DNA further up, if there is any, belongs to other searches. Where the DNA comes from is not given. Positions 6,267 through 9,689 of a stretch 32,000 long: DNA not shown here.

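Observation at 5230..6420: MetK/MAT-fold paralog with substituted catalytic motifs, translationally coupled to a P-type ATPase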

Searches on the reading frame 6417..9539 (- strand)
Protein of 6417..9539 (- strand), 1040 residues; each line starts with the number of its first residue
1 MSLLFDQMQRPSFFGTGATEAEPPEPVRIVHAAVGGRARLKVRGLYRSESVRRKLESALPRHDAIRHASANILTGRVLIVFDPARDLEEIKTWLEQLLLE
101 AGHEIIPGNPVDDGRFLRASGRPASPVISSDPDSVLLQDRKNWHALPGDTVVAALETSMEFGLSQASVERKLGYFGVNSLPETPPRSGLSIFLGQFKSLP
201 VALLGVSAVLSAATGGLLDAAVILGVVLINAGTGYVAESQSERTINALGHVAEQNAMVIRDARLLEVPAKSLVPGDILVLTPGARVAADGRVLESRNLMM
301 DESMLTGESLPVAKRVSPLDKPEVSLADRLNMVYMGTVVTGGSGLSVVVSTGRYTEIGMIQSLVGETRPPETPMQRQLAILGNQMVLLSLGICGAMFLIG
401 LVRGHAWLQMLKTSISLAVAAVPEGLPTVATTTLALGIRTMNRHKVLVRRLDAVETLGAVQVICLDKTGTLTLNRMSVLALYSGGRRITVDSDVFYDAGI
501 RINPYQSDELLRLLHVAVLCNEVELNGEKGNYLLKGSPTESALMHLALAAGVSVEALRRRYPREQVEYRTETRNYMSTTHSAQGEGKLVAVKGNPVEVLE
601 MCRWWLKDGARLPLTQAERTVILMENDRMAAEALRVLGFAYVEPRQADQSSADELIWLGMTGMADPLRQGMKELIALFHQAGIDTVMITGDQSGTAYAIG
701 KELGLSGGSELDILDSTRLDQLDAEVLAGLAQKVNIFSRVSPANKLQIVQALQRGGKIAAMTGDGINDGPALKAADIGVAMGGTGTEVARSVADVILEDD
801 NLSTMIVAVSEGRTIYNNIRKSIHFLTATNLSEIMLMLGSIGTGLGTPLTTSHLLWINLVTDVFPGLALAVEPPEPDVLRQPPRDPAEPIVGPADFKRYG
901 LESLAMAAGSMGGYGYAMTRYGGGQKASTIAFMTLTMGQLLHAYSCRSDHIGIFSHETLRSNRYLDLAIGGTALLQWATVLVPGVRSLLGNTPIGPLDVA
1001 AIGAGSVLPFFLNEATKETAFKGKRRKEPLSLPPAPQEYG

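Call 3: search_protein_families(library=pfam, proteins=[window:6417-9539:-], max_evalue=0.01)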
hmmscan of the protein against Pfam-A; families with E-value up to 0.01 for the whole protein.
window:6417-9539:- (1040 aa): 6 families
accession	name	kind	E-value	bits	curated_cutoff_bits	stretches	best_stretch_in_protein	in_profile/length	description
PF00122.25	E1-E2_ATPase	-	9.1e-51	172.4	28.1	1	253-444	4-181/181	E1-E2 ATPase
PF00689.26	Cation_ATPase_C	-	6.9e-45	153.4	27.3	1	847-1017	2-173/175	Cation transporting ATPase, C-terminus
PF00702.32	Hydrolase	-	1.5e-15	58.6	26.4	1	461-776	2-191/191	haloacid dehalogenase-like hydrolase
PF00690.31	Cation_ATPase_N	-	6.9e-14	51.7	20.4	1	143-211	1-69/69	Cation transporter/ATPase, N-terminus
PF13246.12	Cation_ATPase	-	1.8e-13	50.8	21.7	1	518-603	1-89/91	Cation transport ATPase (P-type)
PF19991.5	HMA_2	-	5.2e-06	26.9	30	1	30-83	10-63/154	Heavy metal associated domain 2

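Call 4: search_protein_families(library=ncbifam, proteins=[window:6417-9539:-], max_evalue=0.01)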
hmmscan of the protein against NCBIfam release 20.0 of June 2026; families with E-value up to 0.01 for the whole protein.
window:6417-9539:- (1040 aa): 21 families
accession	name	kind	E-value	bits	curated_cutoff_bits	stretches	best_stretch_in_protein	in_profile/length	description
TIGR01522.1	ATPase-IIA2_Ca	equivalog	6.4e-182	606.5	798.3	1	143-1017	4-847/854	calcium-transporting P-type ATPase, PMR1-type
TIGR01116.1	ATPase-IIA1_Ca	equivalog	3.1e-159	531.6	703.4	1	193-995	2-773/799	calcium-translocating P-type ATPase, SERCA-type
TIGR01517.1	ATPase-IIB_Ca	equivalog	7.8e-111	371.7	507.05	1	150-896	43-766/882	calcium-translocating P-type ATPase, PMCA-type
TIGR01523.1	ATPase-IID_K-Na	equivalog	2.7e-109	366.3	645.05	3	505-887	425-827/997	potassium/sodium efflux P-type ATPase, fungal-type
TIGR01106.1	ATPase-IIC_X-K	subfamily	2.8e-107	359.8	946.1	2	144-710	18-613/997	Na,H/K antiporter P-type ATPase subunit alpha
TIGR01647.1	ATPase-IIIA_H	equivalog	1.8e-100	337.3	615.5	2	162-489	1-315/755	plasma-membrane proton-efflux P-type ATPase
TIGR01524.1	ATPase-IIIB_Mg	equivalog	2.1e-96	323.7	610.75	2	147-477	19-353/867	magnesium-translocating P-type ATPase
TIGR01494.1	ATPase_P-type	subfamily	7.3e-83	278.6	62.3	3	222-487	1-238/478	HAD-IC family P-type ATPase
NF011702.0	PRK15122.1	subfamily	3.3e-76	257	975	2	152-476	40-389/907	magnesium-translocating P-type ATPase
TIGR01525.1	ATPase-IB_hvy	subfamily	1.2e-69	235.7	346.25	3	203-480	4-268/560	heavy metal translocating P-type ATPase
TIGR01512.1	ATPase-IB2_Cd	subfamily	5.2e-52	177.2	313.5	3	203-480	4-254/494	cadmium family heavy metal-translocating P-type ATPase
TIGR01511.1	ATPase-IB1_Cu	subfamily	2e-49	168.9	397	3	221-481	47-282/542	copper-translocating P-type ATPase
TIGR01657.1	P-ATPase-V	hypoth_equivalog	7.5e-48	162.8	618.25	3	159-482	137-470/1055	ATP13A2 family polyamine export P-type ATPase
NF008262.1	PRK11033.1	equivalog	1.1e-40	139.8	1005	3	203-481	181-446/731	zinc/cadmium/mercury/lead-transporting ATPase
NF033775.1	P_type_ZntA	exception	7.8e-37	126.9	1240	3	203-482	186-452/732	Zn(II)/Cd(II)/Pb(II) translocating P-type ATPase ZntA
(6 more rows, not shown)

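Call 25: search_solved_structures(query=window:6417-9539:-, show_alignments=1, max_evalue=1e-50)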
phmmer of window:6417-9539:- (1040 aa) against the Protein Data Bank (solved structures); distinct sequences matched with E-value up to 1e-50: 70 (the best 60 are shown).
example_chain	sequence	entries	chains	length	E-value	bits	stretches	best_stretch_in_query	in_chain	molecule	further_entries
8iwp_A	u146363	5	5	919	1.5e-142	479.7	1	141-1000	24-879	Calcium-transporting ATPase type 2C member 1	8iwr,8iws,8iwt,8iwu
7yag_A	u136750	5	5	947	1.6e-142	479.6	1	141-1000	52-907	Calcium-transporting ATPase type 2C member 1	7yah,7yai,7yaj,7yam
8iww_A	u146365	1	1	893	1.8e-142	479.4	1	143-1000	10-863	Calcium-transporting ATPase type 2C member 1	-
6zhf_A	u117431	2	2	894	5e-138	464.7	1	158-1005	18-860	Calcium-transporting ATPase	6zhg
9euq_A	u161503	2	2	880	5.8e-138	464.5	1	158-1005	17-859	Calcium-transporting ATPase lmo0841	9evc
6zhh_A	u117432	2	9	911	1e-136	460.4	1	158-1005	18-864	Calcium-transporting ATPase | Calcium-transporting ATPase lmo0841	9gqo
3w5b_A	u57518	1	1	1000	4.3e-118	398.7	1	152-916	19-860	SERCA1a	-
2dqs_A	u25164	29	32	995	4.5e-118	398.7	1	153-916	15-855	Sarcoplasmic/endoplasmic reticulum calcium ATPase 1 | SERCA1a | SARCOPLASMIC ENDOPLASMIC RETICULUM CALCIUM ATPASE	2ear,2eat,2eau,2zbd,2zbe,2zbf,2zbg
3tlm_A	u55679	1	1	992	4.5e-118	398.7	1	153-913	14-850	Sarcoplasmic/endoplasmic reticulum calcium ATPase 1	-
8owa_A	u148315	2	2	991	4.5e-118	398.7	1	153-916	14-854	Sarcoplasmic/endoplasmic reticulum calcium ATPase 1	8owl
1iwo_A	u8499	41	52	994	4.6e-118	398.6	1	153-916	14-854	Sarcoplasmic/endoplasmic reticulum calcium ATPase 1 | Sarcoplasmic/endoplasmic reticulum calcium ATPase 1a | Sarcoplasmic/endoplasmic reticulum calcium ATPase 1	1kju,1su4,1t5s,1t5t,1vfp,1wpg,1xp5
4bew_A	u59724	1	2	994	4.6e-118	398.6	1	153-916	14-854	SARCOPLASMIC/ENDOPLASMIC RETICULUM CALCIUM ATPASE 1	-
27qy_A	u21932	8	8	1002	4.6e-118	398.6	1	153-916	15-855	Sarcoplasmic/endoplasmic reticulum calcium ATPase 1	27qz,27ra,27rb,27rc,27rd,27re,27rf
5zmw_A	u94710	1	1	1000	1.1e-117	397.3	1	152-916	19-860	Sarcoplasmic/endoplasmic reticulum calcium ATPase 1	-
4nab_A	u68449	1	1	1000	1.2e-117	397.2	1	153-916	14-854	Sarcoplasmic/endoplasmic reticulum calcium ATPase 1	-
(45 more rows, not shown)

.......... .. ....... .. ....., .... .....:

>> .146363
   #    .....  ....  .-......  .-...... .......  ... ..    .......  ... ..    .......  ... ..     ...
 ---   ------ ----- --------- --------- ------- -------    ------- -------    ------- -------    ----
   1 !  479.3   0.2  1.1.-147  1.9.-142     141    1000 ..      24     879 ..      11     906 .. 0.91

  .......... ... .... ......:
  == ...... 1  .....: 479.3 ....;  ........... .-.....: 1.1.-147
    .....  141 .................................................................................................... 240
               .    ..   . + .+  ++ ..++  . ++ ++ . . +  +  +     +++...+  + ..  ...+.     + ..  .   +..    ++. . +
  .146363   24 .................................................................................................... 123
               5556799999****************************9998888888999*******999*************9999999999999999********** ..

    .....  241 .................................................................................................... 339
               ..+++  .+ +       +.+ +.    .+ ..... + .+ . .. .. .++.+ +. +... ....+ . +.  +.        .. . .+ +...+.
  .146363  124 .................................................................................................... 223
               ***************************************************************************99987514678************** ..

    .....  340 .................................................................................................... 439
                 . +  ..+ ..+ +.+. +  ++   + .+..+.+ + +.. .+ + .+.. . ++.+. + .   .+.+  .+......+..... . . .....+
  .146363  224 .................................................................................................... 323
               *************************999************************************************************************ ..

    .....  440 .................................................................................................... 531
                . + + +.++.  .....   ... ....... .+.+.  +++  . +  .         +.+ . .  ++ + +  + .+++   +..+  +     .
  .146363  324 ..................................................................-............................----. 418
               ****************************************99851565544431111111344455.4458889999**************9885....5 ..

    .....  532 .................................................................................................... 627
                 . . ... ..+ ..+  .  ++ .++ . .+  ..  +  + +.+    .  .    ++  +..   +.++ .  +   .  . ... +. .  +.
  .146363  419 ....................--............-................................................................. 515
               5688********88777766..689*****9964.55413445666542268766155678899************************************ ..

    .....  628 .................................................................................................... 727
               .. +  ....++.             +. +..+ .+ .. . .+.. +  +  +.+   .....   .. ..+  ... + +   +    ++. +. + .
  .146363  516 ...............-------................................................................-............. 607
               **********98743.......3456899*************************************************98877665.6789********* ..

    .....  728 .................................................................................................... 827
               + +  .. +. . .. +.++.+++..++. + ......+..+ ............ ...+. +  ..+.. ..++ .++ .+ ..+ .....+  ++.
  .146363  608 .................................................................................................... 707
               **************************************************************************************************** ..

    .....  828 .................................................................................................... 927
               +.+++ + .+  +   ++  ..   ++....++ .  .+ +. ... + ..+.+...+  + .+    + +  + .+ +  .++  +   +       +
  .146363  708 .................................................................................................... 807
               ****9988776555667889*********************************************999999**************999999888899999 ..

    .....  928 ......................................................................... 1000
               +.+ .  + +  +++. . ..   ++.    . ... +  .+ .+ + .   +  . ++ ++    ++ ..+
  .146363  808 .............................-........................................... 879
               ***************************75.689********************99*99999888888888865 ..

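Call 65: find_related_loci(query=A3, collection=metagenome_contigs, flank=4000)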
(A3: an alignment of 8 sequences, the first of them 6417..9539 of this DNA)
Query A3 (1040 aa) in metagenome_contigs; peptide patterns used: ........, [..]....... (x = any residue, [..] = any of these).
600 stretches matched a pattern (row limit reached: there are more); 592 encode a relative of the query (tblastn E <= 1e-3); the best 80 are kept; 80 distinct loci.
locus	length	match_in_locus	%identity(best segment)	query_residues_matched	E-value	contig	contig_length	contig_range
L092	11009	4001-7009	57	24-1024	0e+0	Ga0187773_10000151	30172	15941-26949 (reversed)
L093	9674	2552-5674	52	21-1017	0e+0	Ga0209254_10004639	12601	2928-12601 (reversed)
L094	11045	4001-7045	52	27-1032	0e+0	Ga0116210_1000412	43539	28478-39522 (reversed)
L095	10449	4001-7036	54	15-1017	0e+0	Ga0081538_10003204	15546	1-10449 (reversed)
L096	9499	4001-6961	52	27-1021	0e+0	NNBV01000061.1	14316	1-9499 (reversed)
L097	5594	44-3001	53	30-1017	0e+0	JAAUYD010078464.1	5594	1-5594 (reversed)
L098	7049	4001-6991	52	27-1016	0e+0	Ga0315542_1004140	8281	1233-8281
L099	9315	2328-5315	53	27-1020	0e+0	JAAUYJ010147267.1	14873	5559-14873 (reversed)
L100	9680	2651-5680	50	27-1017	0e+0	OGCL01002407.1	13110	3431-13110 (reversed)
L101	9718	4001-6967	53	27-1017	0e+0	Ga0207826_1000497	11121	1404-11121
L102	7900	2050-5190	52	27-1019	0e+0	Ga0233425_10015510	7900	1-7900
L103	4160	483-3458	52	27-1034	0e+0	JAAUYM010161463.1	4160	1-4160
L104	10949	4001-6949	52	27-1018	0e+0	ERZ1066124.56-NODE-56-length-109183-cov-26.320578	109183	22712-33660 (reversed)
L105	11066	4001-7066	52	27-1017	0e+0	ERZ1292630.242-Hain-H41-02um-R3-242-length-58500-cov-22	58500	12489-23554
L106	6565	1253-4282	50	23-1027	0e+0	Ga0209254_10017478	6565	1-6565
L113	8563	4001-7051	50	30-1022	0e+0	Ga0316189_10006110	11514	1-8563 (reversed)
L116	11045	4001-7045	55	27-1018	0e+0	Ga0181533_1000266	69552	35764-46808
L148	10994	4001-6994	42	24-1029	0e+0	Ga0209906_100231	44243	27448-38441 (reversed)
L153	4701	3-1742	53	464-1034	0e+0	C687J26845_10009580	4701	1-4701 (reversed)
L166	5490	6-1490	59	534-1017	1e-180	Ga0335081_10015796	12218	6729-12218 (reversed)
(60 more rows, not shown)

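Call 79: search_protein_families(library=pfam, proteins=[L153:2950-3681:+, L094:8283-8531:+, L153:3686-4657:+, L148:9162-9977:+, L099:7009-7554:-, L113:2721-3593:+, L113:348-1193:-, L116:9913-10140:-, L166:3524-4690:+], max_evalue=0.01)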
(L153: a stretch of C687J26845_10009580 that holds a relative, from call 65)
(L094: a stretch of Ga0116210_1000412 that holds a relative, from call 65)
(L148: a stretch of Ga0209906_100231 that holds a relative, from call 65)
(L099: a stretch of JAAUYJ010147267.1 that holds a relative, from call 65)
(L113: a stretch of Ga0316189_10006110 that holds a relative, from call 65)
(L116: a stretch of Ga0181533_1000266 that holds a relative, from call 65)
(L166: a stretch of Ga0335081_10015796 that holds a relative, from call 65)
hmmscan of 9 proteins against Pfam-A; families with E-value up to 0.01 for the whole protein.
L153:2950-3681:+ (243 aa): 3 families
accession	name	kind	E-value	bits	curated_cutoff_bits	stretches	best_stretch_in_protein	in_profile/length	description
PF00072.30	Response_reg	-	9.2e-32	110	30.2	1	22-134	1-111/111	Response regulator receiver domain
PF00486.34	Trans_reg_C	-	4.2e-25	88.1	26.2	1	169-241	2-77/77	Transcriptional regulatory protein, C terminal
PF23198.2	PDE8A_N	-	0.00017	22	29.6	1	22-103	13-95/147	PDE8A-like, N-terminal domain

L094:8283-8531:+ (82 aa): 1 family
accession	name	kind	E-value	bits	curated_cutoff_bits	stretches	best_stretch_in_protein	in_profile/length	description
PF12085.13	DUF3562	-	3e-11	43.2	26.3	1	18-67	6-55/60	Protein of unknown function (DUF3562)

L153:3686-4657:+ (323 aa): 2 families
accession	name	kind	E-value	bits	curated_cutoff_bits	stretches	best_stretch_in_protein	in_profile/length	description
PF01769.21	MgtE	-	2.8e-21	76.5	27.6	1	197-317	1-125/125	Divalent cation transporter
PF00571.33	CBS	-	1.1e-10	42.1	24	1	73-126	2-55/57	CBS domain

L148:9162-9977:+ (271 aa): 12 families
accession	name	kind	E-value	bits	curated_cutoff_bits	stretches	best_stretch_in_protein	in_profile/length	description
PF00005.33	ABC_tran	-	1.4e-31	110.4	25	1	39-195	1-136/137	ABC transporter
PF13304.12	AAA_21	-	2.5e-11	44.7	27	2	163-226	233-300/304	AAA domain, putative AbiEii toxin, Type IV TA system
PF02463.25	SMC_N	-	1.7e-07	31.3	40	1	121-233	100-206/220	RecF/RecN/SMC N terminal domain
PF13476.12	AAA_23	-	0.00022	22.4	27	1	40-69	11-39/201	AAA domain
PF03193.22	RsgA_GTPase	-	0.00022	21.6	30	1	37-72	95-129/174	RsgA GTPase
PF20703.3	nSTAND1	-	0.00038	20.6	27.1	1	27-68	11-52/379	Novel STAND NTPase 1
PF13401.12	AAA_22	-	0.00096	19.9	27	1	50-74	6-30/130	AAA domain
PF13555.12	AAA_29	-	0.001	19.2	27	1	41-66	14-39/61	P-loop containing region of AAA domain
PF13175.12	AAA_15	-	0.0014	18.7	32.1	1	38-70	13-44/374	AAA ATPase domain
PF13671.12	AAA_33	-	0.0038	18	27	0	52-74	2-24/143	AAA domain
PF13191.12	AAA_16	-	0.0065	17.4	32.6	0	55-71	30-46/167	AAA ATPase domain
PF03215.21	Rad17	-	0.0083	16.5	23.8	0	36-71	32-67/186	Rad17 P-loop domain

L099:7009-7554:- (181 aa): 3 families
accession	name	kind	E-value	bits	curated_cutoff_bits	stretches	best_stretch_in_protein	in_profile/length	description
PF00805.28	Pentapeptide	-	1.4e-38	130.5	20.2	3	85-124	1-40/40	Pentapeptide repeats (8 copies)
PF13599.13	Pentapeptide_4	-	6.6e-09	36.1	38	1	105-151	6-52/78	Pentapeptide repeat region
PF13576.12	Pentapeptide_3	-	7.3e-09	36.2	27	1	94-135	3-47/48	Pentapeptide repeats (9 copies)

L113:2721-3593:+ (290 aa): 1 family
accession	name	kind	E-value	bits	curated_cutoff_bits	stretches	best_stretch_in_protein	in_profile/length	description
PF04298.18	Zn_peptidase_2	-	1.7e-49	168.7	27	1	5-223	2-215/218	Putative neutral zinc metallopeptidase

L113:348-1193:- (281 aa): 1 family
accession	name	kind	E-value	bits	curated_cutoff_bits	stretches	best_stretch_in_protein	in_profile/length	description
PF12787.12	EcsC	-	9.6e-27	94.6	30.4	1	80-248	86-240/240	EcsC protein family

L116:9913-10140:- (75 aa): 0 families

L166:3524-4690:+ (388 aa): 8 families
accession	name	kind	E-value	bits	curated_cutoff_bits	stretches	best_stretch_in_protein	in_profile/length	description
PF02374.21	ArsA_ATPase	-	5.6e-83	279.1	24.3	1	1-303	1-304/305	Anion-transporting ATPase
PF17886.7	ArsA_HSP20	-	6.6e-17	61.3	22.5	1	324-386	1-63/63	HSP20-like domain found in ArsA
PF01656.29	CbiA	-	3e-08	34.1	25.4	1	3-215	1-81/125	CobQ/CobB/MinD/ParA nucleotide binding domain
PF13614.12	AAA_31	-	6.4e-06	26.7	27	1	3-53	4-54/177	AAA domain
PF10609.15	ParA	-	5.3e-05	23.2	27.1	1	3-40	6-43/246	NUBPL iron-transfer P-loop NTPase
PF20720.3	nSTAND3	-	0.0003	21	27.2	1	2-38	18-53/155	Novel STAND NTPase 3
PF01695.23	IstB_IS21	-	0.0022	18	24.1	1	4-37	95-128/238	IstB-like ATP binding protein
PF00448.28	SRP54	-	0.006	16.7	22.7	0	2-39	2-39/196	SRP54-type protein, GTPase domain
